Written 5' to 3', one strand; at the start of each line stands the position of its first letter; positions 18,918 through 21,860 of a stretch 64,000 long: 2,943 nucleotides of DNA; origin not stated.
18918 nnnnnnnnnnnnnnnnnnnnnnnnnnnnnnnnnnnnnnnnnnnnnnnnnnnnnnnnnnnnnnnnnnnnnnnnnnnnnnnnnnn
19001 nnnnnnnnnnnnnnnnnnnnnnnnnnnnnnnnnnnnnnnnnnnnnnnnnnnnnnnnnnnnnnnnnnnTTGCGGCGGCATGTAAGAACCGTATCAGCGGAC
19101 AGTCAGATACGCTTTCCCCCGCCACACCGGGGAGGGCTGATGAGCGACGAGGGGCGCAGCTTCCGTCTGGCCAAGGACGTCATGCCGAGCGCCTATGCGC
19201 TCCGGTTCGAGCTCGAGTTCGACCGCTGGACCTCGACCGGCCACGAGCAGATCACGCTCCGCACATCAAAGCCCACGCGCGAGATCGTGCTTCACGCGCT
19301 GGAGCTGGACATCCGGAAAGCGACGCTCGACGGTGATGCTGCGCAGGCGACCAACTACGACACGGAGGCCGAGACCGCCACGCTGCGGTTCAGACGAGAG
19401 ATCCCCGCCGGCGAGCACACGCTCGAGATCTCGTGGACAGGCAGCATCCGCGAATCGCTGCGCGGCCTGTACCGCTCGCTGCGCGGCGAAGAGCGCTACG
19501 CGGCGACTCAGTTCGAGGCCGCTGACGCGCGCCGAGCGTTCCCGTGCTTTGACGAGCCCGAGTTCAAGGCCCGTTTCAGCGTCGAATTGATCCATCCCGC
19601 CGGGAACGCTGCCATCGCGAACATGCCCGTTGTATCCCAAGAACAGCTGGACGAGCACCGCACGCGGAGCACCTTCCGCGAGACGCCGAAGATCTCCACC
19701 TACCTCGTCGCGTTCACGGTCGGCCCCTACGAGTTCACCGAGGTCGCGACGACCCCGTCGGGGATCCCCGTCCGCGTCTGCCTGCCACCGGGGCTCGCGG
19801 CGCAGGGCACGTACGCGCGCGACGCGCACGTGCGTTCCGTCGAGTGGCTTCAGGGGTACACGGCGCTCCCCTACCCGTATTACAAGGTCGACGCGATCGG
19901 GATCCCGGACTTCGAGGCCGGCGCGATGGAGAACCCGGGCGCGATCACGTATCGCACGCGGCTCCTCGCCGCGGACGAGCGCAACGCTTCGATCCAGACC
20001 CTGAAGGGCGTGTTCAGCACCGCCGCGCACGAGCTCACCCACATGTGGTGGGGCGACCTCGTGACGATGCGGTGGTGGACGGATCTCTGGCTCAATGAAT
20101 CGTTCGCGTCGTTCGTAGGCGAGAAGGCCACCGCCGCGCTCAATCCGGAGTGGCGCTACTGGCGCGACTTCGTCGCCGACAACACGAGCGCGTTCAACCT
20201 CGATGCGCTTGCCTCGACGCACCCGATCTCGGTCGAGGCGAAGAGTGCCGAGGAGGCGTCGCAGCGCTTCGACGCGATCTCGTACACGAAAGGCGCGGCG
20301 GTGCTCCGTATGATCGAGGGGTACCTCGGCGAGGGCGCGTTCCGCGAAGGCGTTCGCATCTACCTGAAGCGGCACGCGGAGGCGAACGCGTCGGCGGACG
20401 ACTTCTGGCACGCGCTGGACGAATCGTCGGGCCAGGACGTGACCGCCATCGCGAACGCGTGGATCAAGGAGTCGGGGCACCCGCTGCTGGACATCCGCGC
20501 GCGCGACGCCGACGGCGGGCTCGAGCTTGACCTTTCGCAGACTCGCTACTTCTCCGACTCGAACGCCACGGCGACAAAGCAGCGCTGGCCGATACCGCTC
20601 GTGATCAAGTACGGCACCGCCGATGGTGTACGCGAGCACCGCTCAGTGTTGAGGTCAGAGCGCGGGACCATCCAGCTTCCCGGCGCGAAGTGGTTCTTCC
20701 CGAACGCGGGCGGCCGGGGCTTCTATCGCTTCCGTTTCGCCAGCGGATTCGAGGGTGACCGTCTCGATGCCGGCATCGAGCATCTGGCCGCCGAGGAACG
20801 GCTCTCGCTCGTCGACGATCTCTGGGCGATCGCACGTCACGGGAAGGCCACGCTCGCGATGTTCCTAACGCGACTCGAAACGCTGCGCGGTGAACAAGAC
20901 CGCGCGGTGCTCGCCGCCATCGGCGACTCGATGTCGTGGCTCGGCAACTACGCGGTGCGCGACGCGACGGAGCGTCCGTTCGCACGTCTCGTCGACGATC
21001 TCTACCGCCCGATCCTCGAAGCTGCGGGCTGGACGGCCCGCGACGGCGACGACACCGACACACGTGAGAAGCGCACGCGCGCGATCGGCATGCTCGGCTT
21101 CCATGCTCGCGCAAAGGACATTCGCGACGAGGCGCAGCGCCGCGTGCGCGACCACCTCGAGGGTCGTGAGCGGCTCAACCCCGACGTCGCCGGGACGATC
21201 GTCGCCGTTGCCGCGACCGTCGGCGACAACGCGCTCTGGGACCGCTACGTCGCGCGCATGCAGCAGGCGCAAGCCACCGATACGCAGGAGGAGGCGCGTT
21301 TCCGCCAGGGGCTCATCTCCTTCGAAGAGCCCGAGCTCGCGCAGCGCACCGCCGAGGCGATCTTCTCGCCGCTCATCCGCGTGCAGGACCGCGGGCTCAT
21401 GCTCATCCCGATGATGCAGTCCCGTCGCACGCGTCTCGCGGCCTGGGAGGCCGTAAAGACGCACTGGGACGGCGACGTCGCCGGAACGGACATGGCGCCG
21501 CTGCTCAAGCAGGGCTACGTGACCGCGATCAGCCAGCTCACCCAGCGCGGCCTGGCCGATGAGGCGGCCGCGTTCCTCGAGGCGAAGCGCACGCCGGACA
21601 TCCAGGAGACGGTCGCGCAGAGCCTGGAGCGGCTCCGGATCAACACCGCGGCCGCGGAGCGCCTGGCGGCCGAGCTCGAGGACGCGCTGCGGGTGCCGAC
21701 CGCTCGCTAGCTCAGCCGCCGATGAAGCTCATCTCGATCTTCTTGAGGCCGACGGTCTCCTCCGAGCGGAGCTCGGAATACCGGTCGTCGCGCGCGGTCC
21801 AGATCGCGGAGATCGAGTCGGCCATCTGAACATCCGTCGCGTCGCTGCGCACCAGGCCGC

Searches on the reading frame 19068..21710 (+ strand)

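Call 19: search_protein_families(library=pfam, proteins=[window:19068-21710:+], max_evalue=0.001)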
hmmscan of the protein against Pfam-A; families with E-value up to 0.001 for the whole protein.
window:19068-21710:+ (880 aa): 3 families
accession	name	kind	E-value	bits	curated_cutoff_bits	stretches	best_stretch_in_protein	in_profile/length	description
PF01433.26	Peptidase_M1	-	5.8e-71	239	27.7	1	249-465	1-218/218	Peptidase family M1 domain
PF11838.14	ERAP1_C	-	1.1e-46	160.2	38.2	1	542-857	1-317/318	ERAP1-like C-terminal domain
PF17900.6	Peptidase_M1_N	-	1e-41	143.5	25.8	1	40-213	2-186/186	Peptidase M1 N-terminal domain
